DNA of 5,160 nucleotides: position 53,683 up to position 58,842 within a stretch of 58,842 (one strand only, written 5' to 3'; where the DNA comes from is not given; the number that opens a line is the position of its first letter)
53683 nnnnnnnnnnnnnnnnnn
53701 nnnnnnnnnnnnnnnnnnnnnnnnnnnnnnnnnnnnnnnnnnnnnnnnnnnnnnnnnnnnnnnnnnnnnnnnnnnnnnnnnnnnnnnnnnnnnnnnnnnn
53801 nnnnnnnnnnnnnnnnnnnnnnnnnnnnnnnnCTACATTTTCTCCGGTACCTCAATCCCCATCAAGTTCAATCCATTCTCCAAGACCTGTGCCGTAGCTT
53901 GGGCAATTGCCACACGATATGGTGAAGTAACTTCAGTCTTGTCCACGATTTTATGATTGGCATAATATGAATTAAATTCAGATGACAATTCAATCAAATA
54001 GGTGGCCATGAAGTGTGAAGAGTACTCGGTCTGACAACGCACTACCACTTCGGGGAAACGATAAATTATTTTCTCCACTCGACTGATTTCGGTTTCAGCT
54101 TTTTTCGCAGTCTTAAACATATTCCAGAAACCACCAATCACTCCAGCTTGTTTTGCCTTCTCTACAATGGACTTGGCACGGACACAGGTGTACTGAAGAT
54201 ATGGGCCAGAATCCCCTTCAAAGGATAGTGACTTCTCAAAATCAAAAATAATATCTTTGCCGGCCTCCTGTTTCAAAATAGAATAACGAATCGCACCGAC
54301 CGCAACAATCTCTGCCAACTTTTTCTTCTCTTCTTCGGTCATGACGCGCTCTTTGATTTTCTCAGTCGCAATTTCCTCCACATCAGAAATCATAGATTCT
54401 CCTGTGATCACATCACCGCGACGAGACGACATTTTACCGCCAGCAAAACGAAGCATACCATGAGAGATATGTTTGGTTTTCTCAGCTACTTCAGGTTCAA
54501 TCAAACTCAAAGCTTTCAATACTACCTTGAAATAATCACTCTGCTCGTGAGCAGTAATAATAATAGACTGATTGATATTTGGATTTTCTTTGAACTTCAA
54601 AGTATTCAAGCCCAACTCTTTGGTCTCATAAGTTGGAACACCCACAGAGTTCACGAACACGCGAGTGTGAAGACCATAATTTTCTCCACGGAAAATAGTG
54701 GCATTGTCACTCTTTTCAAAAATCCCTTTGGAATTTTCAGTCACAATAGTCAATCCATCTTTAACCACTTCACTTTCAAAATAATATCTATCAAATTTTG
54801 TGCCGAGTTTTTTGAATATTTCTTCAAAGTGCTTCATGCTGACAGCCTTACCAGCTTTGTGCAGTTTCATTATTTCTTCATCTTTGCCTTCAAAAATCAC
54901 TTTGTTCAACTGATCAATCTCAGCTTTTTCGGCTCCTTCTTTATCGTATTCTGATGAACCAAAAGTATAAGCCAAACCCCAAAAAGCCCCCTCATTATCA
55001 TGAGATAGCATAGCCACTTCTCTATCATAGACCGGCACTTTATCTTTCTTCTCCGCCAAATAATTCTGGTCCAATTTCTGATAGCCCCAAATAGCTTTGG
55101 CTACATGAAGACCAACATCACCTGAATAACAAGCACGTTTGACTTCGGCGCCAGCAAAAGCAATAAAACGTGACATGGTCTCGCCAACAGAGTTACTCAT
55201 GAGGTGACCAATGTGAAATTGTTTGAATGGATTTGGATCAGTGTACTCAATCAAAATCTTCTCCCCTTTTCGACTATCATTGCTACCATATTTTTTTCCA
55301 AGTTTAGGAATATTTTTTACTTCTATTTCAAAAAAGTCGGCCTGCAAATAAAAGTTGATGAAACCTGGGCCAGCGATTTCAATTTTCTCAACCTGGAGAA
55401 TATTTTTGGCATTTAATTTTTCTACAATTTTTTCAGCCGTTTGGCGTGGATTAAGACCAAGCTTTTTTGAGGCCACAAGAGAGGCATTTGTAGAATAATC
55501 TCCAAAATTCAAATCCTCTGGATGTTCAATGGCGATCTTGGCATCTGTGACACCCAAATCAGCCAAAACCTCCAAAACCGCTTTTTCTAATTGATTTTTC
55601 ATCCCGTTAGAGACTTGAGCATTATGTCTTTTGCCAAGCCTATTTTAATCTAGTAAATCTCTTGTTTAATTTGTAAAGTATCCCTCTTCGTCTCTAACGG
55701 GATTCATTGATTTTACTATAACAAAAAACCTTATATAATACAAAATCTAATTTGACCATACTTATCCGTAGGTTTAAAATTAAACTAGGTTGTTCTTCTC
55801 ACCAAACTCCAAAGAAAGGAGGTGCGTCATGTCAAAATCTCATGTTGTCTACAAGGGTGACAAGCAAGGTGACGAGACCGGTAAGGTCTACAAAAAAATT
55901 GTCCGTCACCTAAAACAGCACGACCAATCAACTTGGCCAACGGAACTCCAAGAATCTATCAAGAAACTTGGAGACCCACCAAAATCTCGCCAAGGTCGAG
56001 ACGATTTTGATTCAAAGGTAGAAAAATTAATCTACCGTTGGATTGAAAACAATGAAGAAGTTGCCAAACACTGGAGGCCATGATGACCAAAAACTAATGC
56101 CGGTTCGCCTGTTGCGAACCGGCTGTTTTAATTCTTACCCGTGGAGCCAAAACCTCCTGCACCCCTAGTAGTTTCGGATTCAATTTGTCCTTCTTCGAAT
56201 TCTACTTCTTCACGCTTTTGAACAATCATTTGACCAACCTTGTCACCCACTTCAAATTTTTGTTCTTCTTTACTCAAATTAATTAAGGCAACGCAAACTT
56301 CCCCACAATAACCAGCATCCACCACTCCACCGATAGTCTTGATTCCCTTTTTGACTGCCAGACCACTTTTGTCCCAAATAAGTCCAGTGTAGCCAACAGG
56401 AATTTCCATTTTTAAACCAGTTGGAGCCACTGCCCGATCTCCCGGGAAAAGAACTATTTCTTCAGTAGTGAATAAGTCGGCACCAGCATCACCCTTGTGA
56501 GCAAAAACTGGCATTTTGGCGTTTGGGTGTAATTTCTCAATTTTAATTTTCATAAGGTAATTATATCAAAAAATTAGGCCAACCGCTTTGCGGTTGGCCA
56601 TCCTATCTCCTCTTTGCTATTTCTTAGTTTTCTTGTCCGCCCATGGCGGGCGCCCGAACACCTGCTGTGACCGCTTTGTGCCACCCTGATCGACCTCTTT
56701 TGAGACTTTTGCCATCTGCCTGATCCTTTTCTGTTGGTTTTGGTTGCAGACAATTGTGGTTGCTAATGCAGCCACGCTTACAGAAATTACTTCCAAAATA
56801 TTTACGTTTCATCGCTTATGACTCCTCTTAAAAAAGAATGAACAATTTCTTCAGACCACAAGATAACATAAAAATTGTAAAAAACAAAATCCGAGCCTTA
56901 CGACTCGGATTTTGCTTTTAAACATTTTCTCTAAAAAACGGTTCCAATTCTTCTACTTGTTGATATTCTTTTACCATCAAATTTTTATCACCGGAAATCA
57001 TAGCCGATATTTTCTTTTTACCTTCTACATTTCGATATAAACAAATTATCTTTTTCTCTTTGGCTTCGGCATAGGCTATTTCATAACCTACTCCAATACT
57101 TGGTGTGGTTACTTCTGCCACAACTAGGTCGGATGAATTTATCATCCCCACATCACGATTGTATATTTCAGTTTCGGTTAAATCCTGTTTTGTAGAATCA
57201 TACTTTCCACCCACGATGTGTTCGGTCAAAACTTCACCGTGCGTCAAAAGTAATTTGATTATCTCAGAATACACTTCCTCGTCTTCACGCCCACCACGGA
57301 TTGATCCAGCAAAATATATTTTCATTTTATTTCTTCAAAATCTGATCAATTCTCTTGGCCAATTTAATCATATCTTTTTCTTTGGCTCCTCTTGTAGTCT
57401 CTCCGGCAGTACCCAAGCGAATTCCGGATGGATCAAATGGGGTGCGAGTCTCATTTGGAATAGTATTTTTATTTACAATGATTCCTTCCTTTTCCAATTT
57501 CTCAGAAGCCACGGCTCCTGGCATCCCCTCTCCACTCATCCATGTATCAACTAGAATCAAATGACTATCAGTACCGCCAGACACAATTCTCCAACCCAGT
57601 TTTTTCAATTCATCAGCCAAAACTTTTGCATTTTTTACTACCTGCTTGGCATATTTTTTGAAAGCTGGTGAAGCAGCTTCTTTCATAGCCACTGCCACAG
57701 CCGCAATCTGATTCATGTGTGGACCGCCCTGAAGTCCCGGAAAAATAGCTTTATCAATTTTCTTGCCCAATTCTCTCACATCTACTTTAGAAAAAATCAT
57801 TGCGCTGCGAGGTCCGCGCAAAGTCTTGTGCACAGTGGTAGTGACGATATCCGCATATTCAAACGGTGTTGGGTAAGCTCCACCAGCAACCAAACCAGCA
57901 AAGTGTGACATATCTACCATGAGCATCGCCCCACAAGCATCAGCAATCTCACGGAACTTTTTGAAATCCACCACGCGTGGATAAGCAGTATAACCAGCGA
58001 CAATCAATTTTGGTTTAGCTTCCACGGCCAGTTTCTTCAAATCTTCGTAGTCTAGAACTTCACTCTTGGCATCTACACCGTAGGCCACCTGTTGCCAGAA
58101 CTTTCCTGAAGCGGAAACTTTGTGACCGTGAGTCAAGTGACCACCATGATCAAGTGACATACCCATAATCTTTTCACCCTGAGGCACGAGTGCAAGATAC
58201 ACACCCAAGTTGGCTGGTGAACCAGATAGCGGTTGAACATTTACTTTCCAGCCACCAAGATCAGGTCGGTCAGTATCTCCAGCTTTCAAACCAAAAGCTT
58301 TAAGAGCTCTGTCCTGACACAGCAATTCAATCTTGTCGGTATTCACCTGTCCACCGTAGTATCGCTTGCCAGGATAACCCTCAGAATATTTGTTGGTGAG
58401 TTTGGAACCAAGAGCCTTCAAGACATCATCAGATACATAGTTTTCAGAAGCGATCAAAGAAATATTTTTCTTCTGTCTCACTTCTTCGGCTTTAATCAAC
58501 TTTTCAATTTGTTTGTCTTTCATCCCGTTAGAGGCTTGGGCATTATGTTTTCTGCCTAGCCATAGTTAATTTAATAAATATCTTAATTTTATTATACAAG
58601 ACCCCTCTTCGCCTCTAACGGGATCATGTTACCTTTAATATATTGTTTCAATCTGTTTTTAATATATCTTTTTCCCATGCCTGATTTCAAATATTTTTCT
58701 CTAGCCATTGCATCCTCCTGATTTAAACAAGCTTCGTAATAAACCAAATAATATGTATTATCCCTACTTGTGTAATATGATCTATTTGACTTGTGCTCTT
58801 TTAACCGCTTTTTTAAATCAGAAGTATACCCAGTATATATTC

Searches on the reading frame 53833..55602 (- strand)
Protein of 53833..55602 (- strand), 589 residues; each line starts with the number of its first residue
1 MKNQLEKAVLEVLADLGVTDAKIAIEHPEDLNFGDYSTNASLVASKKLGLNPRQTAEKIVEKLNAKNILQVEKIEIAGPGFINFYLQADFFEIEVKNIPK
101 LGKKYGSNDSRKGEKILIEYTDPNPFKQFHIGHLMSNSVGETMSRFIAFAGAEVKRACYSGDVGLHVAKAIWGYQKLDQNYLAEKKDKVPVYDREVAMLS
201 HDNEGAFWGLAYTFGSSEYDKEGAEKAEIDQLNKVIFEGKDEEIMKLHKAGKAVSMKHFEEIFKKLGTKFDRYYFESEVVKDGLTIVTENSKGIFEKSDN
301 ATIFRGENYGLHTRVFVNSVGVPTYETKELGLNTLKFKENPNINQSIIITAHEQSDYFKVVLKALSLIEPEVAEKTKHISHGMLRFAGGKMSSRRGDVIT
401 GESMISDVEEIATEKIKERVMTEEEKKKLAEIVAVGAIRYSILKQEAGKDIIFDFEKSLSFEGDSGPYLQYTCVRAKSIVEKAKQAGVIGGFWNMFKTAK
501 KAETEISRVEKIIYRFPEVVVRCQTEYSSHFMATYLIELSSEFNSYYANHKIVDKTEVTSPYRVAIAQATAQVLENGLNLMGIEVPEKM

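Call 91: search_protein_families(library=pfam, proteins=[window:53833-55602:-], max_evalue=0.001)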
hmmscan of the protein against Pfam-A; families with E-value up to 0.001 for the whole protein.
window:53833-55602:- (589 aa): 3 families
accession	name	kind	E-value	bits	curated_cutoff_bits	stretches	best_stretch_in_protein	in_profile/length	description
PF00750.26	tRNA-synt_1d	-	8.6e-31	107.6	23.3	1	102-455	9-349/349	tRNA synthetases class I (R), catalytic domain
PF05746.21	DALR_1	-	5.6e-25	88.1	22.3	1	469-589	1-117/117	DALR anticodon binding domain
PF03485.21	Arg_tRNA_synt_N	-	5e-23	82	21.5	1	4-86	2-85/85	Arginyl tRNA synthetase N terminal domain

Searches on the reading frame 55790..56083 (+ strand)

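Call 38: search_protein_families(library=pfam, proteins=[window:55790-56083:+], max_evalue=0.01)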
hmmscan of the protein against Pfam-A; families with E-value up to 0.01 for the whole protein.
window:55790-56083:+ (97 aa): 1 family
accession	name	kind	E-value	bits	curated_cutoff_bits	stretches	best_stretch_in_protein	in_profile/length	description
PF20675.2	MPH2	-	0.0019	19.4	29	1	19-93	6-81/107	Maintenance of Photosystem II under High light 2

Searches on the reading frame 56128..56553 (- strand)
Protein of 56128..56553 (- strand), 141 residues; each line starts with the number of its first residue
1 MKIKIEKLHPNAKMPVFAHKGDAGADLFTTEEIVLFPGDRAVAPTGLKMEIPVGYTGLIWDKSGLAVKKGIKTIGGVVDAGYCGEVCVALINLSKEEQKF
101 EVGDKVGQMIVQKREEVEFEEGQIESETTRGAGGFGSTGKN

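Call 91: search_protein_families(library=pfam, proteins=[window:56128-56553:-], max_evalue=0.001)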
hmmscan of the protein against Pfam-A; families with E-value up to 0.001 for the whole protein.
window:56128-56553:- (141 aa): 2 families
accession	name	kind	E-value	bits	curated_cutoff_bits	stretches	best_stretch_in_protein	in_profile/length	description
PF00692.24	dUTPase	-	4.7e-24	85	22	1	11-139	2-129/129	dUTPase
PF22769.1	DCD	-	1.8e-06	28.6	27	1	30-112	68-151/153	dCTP deaminase-like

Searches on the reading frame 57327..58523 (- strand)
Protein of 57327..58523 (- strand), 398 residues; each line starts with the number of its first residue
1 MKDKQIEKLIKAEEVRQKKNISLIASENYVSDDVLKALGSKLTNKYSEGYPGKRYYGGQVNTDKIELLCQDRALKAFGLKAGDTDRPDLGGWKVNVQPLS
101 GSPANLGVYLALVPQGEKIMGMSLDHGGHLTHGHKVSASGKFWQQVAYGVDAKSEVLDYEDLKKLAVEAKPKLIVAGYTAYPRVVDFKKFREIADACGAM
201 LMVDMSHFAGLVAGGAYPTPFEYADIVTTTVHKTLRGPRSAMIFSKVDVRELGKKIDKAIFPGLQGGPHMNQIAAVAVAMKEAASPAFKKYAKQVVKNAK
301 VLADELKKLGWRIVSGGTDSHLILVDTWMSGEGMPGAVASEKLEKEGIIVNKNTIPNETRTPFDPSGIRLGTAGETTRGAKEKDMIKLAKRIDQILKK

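Call 56: find_encoding_contigs(protein=window:57327-58523:-, flank=3000, max_places=4)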
Protein window:57327-58523:- (398 aa): 6 contigs read that carry it; 4 places shown.
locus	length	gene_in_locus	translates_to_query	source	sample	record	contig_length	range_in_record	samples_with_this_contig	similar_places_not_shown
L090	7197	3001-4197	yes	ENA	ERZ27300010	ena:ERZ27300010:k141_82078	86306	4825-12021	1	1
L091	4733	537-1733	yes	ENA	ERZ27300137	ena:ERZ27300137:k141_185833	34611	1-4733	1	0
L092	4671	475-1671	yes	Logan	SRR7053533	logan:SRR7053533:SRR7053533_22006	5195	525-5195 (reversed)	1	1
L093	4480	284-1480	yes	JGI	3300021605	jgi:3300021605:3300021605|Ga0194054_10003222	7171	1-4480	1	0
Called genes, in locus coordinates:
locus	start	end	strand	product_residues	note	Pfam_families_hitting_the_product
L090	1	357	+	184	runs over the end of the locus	PF13238:AAA_18, PF13207:AAA_17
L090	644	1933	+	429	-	PF02511:Thy1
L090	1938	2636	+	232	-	PF01712:dNK, PF02223:Thymidylate_kin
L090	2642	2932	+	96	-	PF01541:GIY-YIG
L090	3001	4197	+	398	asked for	PF00464:SHMT, PF00155:Aminotran_1_2 (weak)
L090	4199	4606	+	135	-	PF05014:Nuc_deoxyrib_tr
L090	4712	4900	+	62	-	-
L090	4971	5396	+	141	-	PF22769:DCD (weak), PF00692:dUTPase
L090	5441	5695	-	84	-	-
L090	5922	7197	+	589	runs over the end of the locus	PF03485:Arg_tRNA_synt_N, PF00750:tRNA-synt_1d, PF05746:DALR_1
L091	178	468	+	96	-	PF01541:GIY-YIG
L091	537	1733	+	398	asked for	PF00464:SHMT, PF00155:Aminotran_1_2 (weak)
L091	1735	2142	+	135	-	PF05014:Nuc_deoxyrib_tr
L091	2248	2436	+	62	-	-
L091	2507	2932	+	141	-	PF22769:DCD (weak), PF00692:dUTPase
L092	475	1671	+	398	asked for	PF00464:SHMT, PF00155:Aminotran_1_2 (weak)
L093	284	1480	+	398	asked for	PF00464:SHMT, PF00155:Aminotran_1_2 (weak)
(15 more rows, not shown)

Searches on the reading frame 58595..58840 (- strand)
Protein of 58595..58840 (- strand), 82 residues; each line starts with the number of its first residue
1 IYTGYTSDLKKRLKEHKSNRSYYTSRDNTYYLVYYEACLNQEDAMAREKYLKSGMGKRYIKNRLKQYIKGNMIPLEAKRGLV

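Call 17: search_protein_families(library=pfam, proteins=[window:58595-58840:-], max_evalue=0.01)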
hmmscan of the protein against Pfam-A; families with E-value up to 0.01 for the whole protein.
seq(82 aa): 3 families
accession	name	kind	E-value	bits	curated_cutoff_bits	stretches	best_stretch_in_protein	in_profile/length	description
PF01541.30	GIY-YIG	-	1.9e-11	44.5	22.6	1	1-53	15-70/78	GIY-YIG catalytic domain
PF10544.15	T5orf172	-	0.0013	19.7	20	1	4-60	19-73/101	T5orf172 domain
PF13455.12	MUG113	-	0.0069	17.4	22.3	0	4-62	4-54/73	Meiotically up-regulated gene 113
